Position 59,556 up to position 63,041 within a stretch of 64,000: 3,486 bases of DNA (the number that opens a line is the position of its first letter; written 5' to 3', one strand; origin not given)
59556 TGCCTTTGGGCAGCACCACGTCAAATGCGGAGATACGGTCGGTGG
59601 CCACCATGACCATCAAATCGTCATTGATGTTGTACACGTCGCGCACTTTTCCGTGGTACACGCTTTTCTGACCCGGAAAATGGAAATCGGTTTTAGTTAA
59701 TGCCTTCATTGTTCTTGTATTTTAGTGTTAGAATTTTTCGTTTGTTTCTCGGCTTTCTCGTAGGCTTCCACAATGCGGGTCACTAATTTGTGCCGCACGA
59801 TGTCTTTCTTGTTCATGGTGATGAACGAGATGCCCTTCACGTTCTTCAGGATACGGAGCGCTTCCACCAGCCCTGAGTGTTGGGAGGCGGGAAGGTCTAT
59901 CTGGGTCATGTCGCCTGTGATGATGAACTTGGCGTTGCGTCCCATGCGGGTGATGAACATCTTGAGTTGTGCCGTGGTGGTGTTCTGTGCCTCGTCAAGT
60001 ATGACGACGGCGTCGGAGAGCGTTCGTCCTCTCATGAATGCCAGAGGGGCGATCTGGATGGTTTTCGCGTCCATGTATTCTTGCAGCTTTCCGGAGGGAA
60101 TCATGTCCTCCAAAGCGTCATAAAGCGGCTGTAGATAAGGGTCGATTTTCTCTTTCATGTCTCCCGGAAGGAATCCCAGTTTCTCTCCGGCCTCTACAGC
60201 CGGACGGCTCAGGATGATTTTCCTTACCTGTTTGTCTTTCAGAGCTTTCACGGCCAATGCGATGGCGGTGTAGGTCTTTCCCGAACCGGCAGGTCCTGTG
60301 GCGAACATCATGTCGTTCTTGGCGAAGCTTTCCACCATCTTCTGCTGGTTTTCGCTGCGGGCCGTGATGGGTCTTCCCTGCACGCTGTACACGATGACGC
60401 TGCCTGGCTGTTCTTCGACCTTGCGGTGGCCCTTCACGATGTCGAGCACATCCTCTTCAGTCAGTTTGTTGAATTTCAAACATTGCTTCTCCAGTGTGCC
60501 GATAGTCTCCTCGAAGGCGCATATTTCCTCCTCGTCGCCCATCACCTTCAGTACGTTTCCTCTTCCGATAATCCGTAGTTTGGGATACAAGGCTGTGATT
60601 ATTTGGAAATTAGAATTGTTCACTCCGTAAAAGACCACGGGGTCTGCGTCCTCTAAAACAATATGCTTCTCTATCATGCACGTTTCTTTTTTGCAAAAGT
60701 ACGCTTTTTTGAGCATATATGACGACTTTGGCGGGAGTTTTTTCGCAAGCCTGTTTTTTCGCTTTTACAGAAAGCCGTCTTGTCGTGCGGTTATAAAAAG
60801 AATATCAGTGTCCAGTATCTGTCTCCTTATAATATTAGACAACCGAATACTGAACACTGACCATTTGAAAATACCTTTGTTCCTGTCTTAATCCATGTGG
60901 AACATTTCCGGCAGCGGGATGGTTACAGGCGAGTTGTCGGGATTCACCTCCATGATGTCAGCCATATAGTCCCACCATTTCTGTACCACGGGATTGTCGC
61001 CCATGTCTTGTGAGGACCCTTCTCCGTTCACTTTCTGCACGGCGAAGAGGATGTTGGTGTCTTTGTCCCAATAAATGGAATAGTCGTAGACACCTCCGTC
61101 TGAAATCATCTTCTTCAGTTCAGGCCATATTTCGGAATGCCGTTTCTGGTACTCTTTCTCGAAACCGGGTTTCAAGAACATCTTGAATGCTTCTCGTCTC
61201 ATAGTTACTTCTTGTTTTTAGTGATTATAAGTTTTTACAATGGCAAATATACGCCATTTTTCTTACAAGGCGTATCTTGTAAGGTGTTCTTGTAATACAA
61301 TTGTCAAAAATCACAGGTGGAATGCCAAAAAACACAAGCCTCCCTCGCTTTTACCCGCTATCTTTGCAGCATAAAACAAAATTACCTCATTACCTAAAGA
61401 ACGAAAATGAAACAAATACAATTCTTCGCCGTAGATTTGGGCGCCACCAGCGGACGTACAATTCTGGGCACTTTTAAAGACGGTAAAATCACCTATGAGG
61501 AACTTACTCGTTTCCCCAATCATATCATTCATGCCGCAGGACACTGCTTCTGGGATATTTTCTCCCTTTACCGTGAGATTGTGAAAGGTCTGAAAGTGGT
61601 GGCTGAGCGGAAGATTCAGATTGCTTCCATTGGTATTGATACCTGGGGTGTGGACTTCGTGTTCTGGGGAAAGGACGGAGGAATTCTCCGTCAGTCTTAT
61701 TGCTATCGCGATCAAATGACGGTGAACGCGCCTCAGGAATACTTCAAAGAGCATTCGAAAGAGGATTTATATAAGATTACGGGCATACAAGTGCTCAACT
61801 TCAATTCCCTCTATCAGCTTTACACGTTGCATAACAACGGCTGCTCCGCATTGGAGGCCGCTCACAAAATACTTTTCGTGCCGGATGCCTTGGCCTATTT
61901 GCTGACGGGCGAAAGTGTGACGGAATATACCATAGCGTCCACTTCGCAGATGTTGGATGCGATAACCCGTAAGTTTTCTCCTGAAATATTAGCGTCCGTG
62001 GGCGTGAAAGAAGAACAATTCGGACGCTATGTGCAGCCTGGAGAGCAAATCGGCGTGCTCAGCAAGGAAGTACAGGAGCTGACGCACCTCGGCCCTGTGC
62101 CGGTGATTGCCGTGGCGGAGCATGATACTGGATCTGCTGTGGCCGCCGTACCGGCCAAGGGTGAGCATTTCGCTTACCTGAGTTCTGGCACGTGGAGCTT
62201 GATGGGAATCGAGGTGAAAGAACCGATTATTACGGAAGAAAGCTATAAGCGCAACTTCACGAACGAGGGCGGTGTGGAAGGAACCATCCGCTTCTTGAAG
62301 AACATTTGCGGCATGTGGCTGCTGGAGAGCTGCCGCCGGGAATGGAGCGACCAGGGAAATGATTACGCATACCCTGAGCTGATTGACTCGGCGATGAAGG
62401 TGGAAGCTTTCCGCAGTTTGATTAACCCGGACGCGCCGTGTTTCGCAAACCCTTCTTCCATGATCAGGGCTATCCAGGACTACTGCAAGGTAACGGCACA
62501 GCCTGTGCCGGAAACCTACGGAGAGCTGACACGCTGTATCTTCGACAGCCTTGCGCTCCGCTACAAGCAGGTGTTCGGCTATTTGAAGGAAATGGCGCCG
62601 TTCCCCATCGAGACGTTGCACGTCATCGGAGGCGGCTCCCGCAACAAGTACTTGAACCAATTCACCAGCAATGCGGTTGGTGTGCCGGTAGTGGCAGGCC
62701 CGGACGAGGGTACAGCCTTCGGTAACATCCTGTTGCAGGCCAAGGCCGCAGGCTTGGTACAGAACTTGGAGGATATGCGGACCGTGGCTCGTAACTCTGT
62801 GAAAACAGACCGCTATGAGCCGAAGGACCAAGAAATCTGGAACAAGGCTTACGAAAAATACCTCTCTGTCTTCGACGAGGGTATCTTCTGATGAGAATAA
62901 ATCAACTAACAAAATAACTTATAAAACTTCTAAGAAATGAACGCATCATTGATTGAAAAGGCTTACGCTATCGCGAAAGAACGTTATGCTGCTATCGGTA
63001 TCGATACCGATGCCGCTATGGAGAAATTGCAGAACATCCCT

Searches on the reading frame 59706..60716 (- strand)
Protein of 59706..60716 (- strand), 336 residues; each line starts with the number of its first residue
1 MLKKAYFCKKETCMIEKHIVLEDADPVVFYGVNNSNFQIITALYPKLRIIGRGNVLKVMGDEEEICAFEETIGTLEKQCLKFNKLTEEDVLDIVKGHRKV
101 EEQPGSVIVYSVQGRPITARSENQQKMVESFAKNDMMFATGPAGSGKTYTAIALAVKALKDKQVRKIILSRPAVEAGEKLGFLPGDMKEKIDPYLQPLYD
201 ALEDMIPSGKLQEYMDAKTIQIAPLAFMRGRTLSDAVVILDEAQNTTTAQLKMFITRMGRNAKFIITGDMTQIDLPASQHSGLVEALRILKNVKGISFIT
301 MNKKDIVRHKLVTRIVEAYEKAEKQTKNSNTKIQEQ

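Call 32: search_protein_families(library=pfam, proteins=[window:59706-60716:-])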
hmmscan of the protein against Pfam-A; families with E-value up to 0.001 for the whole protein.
window:59706-60716:- (336 aa): 9 families
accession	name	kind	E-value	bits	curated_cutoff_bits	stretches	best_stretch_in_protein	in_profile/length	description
PF02562.22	PhoH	-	3.2e-92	308.1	27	1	117-320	2-205/205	PhoH-like protein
PF13604.12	AAA_30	-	9.3e-11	42.2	27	1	121-273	3-128/191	AAA domain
PF13245.12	AAA_19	-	6.4e-09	36.5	25.1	1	124-273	1-129/134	AAA domain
PF00270.35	DEAD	-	2.9e-05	24.3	26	1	122-169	2-51/167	DEAD/DEAH box helicase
PF00580.27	UvrD-helicase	-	4.4e-05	23.7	23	0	237-272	215-250/271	UvrD/REP helicase N-terminal domain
PF13401.12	AAA_22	-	0.00027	21.7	27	0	136-257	7-107/130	AAA domain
PF13173.12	AAA_14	-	0.0004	20.8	27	0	136-270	4-99/129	AAA domain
PF20720.3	nSTAND3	-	0.0006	20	27.2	0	123-167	6-51/155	Novel STAND NTPase 3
PF05707.18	Zot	-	0.00089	19.2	20.3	0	137-168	3-33/197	Zonular occludens toxin (Zot)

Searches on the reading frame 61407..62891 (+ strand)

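Call 32: search_protein_families(library=pfam, proteins=[window:61407-62891:+])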
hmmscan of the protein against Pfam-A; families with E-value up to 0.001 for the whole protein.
window:61407-62891:+ (494 aa): 2 families
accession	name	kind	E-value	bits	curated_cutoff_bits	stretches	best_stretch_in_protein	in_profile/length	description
PF02782.22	FGGY_C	-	3.6e-44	151.3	27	1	256-448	1-198/198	FGGY family of carbohydrate kinases, C-terminal domain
PF00370.27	FGGY_N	-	2.5e-32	112.9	28.8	1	8-244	4-242/245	FGGY family of carbohydrate kinases, N-terminal domain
